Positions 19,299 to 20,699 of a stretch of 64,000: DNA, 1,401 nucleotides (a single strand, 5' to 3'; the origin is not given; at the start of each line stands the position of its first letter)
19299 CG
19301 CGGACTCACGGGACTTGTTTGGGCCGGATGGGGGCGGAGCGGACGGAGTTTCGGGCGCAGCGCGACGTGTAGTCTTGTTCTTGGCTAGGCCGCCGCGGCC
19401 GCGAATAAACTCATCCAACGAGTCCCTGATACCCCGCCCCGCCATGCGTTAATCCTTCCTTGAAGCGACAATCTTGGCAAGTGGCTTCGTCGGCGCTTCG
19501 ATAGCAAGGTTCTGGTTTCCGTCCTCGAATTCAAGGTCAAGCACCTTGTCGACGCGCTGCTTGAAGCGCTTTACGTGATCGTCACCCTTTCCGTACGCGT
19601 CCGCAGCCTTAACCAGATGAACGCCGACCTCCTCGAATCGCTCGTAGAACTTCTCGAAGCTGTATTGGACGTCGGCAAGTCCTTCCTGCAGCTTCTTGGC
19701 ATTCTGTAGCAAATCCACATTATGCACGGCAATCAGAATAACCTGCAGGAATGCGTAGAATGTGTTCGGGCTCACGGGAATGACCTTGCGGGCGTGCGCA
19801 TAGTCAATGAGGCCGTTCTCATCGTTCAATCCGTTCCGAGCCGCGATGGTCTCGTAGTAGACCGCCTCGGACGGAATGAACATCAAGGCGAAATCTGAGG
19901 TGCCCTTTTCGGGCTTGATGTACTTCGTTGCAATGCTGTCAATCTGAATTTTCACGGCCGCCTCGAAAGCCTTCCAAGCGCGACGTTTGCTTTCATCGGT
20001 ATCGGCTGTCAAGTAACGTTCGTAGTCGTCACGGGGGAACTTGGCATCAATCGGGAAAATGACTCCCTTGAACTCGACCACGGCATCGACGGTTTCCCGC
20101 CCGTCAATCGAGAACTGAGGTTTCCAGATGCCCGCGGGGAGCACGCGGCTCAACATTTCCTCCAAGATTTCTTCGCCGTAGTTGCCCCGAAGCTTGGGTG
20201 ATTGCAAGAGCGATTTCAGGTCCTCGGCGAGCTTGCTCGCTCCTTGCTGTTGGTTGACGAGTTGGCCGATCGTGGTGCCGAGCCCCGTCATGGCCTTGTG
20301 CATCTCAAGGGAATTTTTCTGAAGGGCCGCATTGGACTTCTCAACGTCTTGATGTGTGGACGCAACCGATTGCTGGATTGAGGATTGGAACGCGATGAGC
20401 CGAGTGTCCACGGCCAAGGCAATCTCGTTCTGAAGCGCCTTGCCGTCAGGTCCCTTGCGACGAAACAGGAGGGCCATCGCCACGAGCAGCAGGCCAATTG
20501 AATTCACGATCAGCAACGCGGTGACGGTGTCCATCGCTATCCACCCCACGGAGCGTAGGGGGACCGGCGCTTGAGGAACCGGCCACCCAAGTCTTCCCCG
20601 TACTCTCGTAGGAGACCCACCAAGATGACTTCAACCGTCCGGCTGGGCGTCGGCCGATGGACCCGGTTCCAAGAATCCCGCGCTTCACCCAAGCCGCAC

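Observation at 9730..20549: Type III R-M embedded in a five-gene, translationally coupled RmuC-SNF2-OLD-Mod-Res operon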

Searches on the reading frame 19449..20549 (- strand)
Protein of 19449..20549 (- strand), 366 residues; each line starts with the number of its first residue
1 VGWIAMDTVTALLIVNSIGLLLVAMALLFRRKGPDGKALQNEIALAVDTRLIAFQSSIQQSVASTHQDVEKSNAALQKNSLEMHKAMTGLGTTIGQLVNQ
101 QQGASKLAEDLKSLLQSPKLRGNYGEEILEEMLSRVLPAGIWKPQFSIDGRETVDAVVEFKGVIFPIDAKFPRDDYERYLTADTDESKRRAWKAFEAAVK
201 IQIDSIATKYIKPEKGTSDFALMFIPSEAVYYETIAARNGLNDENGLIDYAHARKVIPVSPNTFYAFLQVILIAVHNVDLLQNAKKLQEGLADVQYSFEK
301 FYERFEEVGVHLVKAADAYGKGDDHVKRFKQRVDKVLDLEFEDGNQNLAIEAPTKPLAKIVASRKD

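Call 3: search_protein_families(library=pfam, proteins=[window:19449-20549:-])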
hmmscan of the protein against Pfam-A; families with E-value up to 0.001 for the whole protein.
window:19449-20549:- (366 aa): 1 family
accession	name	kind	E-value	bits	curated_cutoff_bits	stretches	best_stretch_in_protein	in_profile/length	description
PF02646.22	RmuC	-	1.1e-51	176.1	26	1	57-343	2-288/291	RmuC family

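Call 4: search_protein_families(library=padloc, proteins=[window:19449-20549:-])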
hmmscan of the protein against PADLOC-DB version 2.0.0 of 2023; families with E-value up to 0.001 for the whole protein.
window:19449-20549:- (366 aa): 1 family
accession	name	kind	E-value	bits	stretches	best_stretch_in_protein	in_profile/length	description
PDLC03812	RTasRmuC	-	2.6e-15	54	1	67-319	143-395/439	DRT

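Call 44: search_protein_families(library=ncbifam, proteins=[window:19449-20534:-], max_evalue=0.00001)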
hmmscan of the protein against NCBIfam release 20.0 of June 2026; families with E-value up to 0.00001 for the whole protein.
window:19449-20534:- (361 aa): 1 family
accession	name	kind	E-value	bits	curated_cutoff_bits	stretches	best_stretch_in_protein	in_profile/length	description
NF007686.0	PRK10361.1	equivalog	7.5e-10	38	810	1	97-316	186-405/475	DNA recombination protein RmuC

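Call 58: find_homologous_proteins(query=window:19449-20534:-, max_evalue=1e-20)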
Query window:19449-20534:- (361 aa): 2643 proteins with E <= 1e-20 among 6817 candidates; the best 120 are listed.
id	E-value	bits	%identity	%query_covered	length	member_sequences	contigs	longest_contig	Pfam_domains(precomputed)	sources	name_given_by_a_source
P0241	1.2e-231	786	100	100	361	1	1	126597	PF02646.23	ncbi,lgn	-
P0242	4.5e-163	560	74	91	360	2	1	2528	PF02646.23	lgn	-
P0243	1.2e-135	470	61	100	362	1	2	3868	PF02646.23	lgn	-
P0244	2.2e-132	459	65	89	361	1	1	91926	PF02646.23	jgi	jgi:DNA recombination protein RmuC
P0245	1.6e-131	457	65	83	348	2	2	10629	PF02646.23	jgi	jgi:DNA recombination protein RmuC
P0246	1.5e-128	447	62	89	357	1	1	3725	PF02646.23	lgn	-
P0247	2.8e-110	387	54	86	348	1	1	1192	PF02646.23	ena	-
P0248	3.2e-107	377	51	94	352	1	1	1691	PF02646.23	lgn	-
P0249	2.3e-106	374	53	85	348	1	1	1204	PF02646.23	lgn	-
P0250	4.6e-106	373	52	91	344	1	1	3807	PF02646.23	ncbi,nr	ncbi:MAG: DNA recombination protein RmuC [Chitinivibrionales bacterium]|nr:DNA recombination protein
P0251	5.0e-106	373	52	90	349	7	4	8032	PF02646.23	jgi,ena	-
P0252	5.8e-106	373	52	86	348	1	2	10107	PF02646.23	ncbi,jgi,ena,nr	ncbi:hypothetical protein DRQ09_01920 [candidate division KSB1 bacterium]|nr:MAG: hypothetical prote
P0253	2.5e-105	370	53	83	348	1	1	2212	PF02646.23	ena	-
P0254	2.6e-105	370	53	83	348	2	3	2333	PF02646.23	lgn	-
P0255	3.7e-105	370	54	83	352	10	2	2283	PF02646.23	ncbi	-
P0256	4.9e-105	370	53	83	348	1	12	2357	PF02646.23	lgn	-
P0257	5.0e-105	370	55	81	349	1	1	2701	PF02646.23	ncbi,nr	ncbi:MAG: DNA recombination protein RmuC [Syntrophales bacterium]|nr:DNA recombination protein RmuC 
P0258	1.2e-104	368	54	82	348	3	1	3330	PF02646.23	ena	-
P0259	2.1e-104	367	52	86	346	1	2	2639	PF02646.23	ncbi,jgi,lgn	-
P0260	2.3e-104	367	55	84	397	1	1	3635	PF02646.23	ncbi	-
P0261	2.9e-104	367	52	83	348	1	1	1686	PF02646.23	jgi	-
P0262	3.8e-104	367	53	82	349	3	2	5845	PF02646.23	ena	-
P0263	4.6e-104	366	51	86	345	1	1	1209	PF02646.23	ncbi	-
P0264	9.9e-104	365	54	82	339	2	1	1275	PF02646.23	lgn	-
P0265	1.3e-103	365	54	86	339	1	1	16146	PF02646.23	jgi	jgi:DNA recombination protein RmuC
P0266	2.8e-103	364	51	83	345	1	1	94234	PF02646.23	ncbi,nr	ncbi:MAG: DNA recombination protein RmuC [Chitinivibrionales bacterium]|nr:DNA recombination protein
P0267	7.3e-103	362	52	87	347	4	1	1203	PF02646.23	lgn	-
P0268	7.6e-103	362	54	81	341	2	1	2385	PF02646.23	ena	-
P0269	8.0e-103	362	49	97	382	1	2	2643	PF02646.23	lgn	-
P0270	8.9e-103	362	54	82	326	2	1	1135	PF02646.23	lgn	-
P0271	9.7e-103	362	52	88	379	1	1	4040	PF02646.23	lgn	-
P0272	1.5e-102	361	48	96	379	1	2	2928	PF02646.23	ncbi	-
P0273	1.5e-102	361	53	82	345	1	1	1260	PF02646.23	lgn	-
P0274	1.6e-102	361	53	83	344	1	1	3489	PF02646.23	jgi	jgi:DNA recombination protein RmuC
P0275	2.1e-102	361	53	85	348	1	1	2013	PF02646.23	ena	-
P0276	3.0e-102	360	51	86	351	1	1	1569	PF02646.23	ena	-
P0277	3.0e-102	360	51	87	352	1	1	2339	PF02646.23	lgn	-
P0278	5.6e-102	359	51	93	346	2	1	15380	PF02646.23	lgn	-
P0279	5.7e-102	359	52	86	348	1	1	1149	PF02646.23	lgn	-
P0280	8.0e-102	359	49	91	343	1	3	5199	PF02646.23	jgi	-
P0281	8.0e-102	359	50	87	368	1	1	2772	PF02646.23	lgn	-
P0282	8.6e-102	359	51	84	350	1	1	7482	PF02646.23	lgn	-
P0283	9.7e-102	359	50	92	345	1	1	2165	PF02646.23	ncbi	-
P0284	1.8e-101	358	51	92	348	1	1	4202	PF02646.23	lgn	-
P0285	2.0e-101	358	51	85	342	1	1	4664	PF02646.23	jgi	jgi:DNA recombination protein RmuC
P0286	2.8e-101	357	49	89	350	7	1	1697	PF02646.23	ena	-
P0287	2.8e-101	357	52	84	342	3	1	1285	PF02646.23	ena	-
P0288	3.3e-101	357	53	83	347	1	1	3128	PF02646.23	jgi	jgi:DNA recombination protein RmuC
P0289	4.7e-101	356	51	84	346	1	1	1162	PF02646.23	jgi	-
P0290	5.1e-101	356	52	84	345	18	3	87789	PF02646.23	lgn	-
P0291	5.3e-101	356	53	80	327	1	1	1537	PF02646.23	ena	-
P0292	6.3e-101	356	53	81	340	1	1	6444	PF02646.23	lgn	-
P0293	6.6e-101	356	51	86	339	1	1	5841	PF02646.23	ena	-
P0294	8.3e-101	356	51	88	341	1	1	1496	PF02646.23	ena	-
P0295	8.7e-101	356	49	88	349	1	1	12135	PF02646.23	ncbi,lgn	-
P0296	9.3e-101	355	53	83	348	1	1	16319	PF02646.23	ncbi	ncbi:MAG: DNA recombination protein RmuC [Chloroflexota bacterium]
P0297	1.0e-100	355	48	94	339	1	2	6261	PF02646.23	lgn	-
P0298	1.2e-100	355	49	91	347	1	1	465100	PF02646.23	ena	-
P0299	1.7e-100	355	52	86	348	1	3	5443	PF02646.23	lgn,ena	-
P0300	1.9e-100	354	49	88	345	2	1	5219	PF02646.23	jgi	-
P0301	2.2e-100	354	54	78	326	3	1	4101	PF02646.23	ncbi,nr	ncbi:MAG: DNA recombination protein RmuC [Chloroflexi bacterium]|nr:DNA recombination protein RmuC [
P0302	2.6e-100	354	52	82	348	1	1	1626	PF02646.23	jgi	jgi:DNA recombination protein RmuC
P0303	4.3e-100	353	49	95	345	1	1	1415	PF02646.23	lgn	-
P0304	5.0e-100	353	50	87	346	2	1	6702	PF02646.23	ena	-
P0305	5.1e-100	353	47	85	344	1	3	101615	PF02646.23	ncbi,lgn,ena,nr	ncbi:MAG: DNA recombination protein RmuC [Candidatus Omnitrophica bacterium]|nr:DNA recombination pr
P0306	5.1e-100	353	48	88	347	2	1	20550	PF02646.23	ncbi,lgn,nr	ncbi:DNA recombination protein RmuC [candidate division WOR-3 bacterium]|nr:DNA recombination protei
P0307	6.3e-100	353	50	86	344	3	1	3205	PF02646.23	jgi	jgi:DNA recombination protein RmuC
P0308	7.3e-100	353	48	93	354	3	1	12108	PF02646.23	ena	-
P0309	7.7e-100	352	47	97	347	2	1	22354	PF02646.23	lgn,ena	-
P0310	8.1e-100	352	53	78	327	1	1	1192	PF02646.23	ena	-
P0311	9.1e-100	352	53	82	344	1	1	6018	PF02646.23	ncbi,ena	-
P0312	9.1e-100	352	51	84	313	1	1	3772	PF02646.23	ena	-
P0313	9.4e-100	352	49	91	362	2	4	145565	PF02646.23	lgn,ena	-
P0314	1.2e-99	352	50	86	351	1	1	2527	PF02646.23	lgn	-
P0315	2.0e-99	351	49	86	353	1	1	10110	PF02646.23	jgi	jgi:DNA recombination protein RmuC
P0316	2.1e-99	351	49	93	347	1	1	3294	PF02646.23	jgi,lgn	-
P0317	2.4e-99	351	52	86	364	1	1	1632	PF02646.23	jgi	jgi:DNA recombination protein RmuC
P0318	2.6e-99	351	47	96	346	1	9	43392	PF02646.23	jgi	-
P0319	2.9e-99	351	53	78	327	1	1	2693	PF02646.23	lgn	-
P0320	3.1e-99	350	50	85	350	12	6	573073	PF02646.23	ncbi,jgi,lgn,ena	-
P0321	4.0e-99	350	53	78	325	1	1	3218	PF02646.23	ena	-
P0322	4.2e-99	350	50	84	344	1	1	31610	PF02646.23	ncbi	ncbi:MAG: DNA recombination protein RmuC [Candidatus Omnitrophota bacterium]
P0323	4.7e-99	350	53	82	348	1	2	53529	PF02646.23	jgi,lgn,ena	jgi:DNA recombination protein RmuC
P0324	5.6e-99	350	46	98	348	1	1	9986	PF02646.23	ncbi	-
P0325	5.6e-99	350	50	88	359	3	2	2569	PF02646.23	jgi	-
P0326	5.7e-99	350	50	87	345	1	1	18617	PF02646.23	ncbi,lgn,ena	ncbi:MAG: DNA recombination protein RmuC [Planctomycetota bacterium]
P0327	5.9e-99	350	50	87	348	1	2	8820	PF02646.23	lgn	-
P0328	6.6e-99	349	51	86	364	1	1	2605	PF02646.23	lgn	-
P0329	7.1e-99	349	51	82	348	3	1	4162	PF02646.23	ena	-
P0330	8.6e-99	349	52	82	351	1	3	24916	PF02646.23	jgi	-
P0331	8.7e-99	349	57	70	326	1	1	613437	PF02646.23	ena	-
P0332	1.2e-98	349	49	86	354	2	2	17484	PF02646.23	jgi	-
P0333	1.2e-98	349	51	88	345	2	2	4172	PF02646.23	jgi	jgi:DNA recombination protein RmuC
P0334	1.3e-98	348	50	86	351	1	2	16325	PF02646.23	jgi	-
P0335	1.3e-98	348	49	94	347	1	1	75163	PF02646.23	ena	-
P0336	1.3e-98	348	50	89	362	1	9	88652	PF02646.23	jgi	-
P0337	1.5e-98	348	52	81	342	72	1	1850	PF02646.23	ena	-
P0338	1.6e-98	348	49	91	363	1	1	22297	PF02646.23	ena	-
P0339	1.7e-98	348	51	82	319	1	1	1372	PF02646.23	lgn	-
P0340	1.8e-98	348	52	81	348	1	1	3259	PF02646.23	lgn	-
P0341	2.1e-98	348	49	92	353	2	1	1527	PF02646.23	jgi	jgi:DNA recombination protein RmuC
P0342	2.1e-98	348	49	91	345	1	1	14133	PF02646.23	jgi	-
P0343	2.3e-98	348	48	88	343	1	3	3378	PF02646.23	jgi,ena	-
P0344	2.4e-98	348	49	84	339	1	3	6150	PF02646.23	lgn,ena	-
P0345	3.0e-98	347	50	86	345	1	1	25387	PF02646.23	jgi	jgi:DNA recombination protein RmuC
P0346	3.0e-98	347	48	88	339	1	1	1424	PF02646.23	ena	-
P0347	3.3e-98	347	50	89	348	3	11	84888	PF02646.23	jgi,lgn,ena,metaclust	metaclust:\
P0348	3.9e-98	347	51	84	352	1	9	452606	PF02646.23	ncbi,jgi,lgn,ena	-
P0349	4.0e-98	347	48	88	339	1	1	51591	PF02646.23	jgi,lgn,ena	-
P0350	4.9e-98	347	48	90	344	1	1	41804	PF02646.23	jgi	-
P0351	5.4e-98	346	49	89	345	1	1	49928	PF02646.23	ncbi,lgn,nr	ncbi:MAG: DNA recombination protein RmuC [Elusimicrobia bacterium]|nr:DNA recombination protein RmuC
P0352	5.8e-98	346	53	78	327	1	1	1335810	PF02646.23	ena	-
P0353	6.9e-98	346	53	81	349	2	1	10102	PF02646.23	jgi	-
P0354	8.5e-98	346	50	88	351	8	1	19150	PF02646.23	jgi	jgi:DNA recombination protein RmuC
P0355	9.9e-98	346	50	88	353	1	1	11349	PF02646.23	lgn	-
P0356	1.0e-97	345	51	81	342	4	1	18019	PF06295.18,PF02646.23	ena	-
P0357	1.1e-97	345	49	90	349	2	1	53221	PF02646.23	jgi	-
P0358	1.1e-97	345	52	82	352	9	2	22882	PF02646.23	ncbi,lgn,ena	-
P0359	1.2e-97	345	47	96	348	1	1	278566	PF02646.23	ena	-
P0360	1.4e-97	345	48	94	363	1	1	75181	PF02646.23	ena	-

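Call 59: find_encoding_contigs(protein=P0245, flank=8000, max_places=2)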
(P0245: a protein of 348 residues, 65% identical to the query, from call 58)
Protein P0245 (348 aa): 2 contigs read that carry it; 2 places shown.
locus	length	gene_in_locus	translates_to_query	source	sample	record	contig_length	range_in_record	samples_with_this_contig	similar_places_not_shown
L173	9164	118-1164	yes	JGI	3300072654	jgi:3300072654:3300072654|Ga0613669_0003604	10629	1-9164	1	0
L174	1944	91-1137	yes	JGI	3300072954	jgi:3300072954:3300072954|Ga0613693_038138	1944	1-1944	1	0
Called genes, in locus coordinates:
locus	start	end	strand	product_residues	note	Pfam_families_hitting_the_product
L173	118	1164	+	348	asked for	PF02646:RmuC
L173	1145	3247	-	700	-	-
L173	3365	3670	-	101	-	-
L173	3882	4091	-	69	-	PF21965:SAMP2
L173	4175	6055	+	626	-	PF02129:Peptidase_S15, PF00326:Peptidase_S9 (faint), PF08530:PepX_C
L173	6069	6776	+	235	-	PF00160:Pro_isomerase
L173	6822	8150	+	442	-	PF00160:Pro_isomerase, PF00254:FKBP_C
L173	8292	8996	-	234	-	PF02666:PS_Dcarbxylase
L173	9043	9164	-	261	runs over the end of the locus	PF05721:PhyH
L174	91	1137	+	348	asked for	PF02646:RmuC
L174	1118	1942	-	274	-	?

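Call 60: find_encoding_contigs(protein=P0326, flank=8000, max_places=1)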
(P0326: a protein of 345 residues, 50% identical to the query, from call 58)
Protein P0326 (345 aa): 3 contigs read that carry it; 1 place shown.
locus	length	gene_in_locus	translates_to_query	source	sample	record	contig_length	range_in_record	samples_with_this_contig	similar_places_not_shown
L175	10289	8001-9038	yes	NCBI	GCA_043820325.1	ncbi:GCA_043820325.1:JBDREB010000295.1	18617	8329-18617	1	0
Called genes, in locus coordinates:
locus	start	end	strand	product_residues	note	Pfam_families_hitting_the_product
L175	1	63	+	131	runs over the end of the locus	-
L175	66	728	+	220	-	-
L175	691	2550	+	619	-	PF13424:TPR_12 (faint), PF13432:TPR_16 (faint), PF14559:TPR_19 (faint), PF17874:TPR_MalT (faint), PF20308:TPR-S (faint), PF23914:TPR_CcmH_CycH (faint), PF07719:TPR_2 (faint), PF07721:TPR_4 (faint), +3 more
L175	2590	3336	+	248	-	PF20772:TACO1_YebC_N, PF01709:Transcrip_reg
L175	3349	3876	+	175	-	PF06695:Sm_multidrug_ex (weak)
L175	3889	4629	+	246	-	PF02517:Rce1-like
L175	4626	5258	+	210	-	PF04055:Radical_SAM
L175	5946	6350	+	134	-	PF07238:PilZ (weak)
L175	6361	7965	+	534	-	-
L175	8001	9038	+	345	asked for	PF02646:RmuC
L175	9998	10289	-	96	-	?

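Call 61: find_encoding_contigs(protein=P0266, flank=8000, max_places=1)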
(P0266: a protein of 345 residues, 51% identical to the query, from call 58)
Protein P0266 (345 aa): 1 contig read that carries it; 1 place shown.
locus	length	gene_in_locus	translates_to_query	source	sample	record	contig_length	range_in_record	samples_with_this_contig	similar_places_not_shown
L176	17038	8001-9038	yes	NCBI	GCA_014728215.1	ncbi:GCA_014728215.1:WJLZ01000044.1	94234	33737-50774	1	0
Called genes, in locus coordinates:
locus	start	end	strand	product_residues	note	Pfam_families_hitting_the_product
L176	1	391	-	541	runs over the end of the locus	PF20250:FapA_N, PF03961:FapA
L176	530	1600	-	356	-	-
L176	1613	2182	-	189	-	-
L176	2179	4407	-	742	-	PF13513:HEAT_EZ (faint), PF00514:Arm (faint), PF01602:Adaptin_N (faint), PF02985:HEAT (faint), PF12717:Cnd1 (faint), PF13646:HEAT_2, PF03130:HEAT_PBS (weak), PF13646:HEAT_2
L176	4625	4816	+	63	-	-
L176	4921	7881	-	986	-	PF00675:Peptidase_M16 (weak), PF05193:Peptidase_M16_C, PF08367:M16C_assoc, PF05193:Peptidase_M16_C, PF22516:PreP_C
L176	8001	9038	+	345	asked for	PF02646:RmuC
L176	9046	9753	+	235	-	PF04452:Methyltrans_RNA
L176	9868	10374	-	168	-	PF00293:NUDIX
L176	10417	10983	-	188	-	PF02577:BFN_dom, PF02151:UVR (weak)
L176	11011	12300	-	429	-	PF00709:Adenylsucc_synt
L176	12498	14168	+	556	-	PF13625:Helicase_C_3, PF00270:DEAD (weak), PF04851:ResIII, PF16203:ERCC3_RAD25_C, PF00271:Helicase_C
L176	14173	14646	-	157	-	PF13489:Methyltransf_23, PF13847:Methyltransf_31, PF08241:Methyltransf_11, PF08242:Methyltransf_12, PF13649:Methyltransf_25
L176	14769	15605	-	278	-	PF01976:DUF116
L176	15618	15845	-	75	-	PF01106:NifU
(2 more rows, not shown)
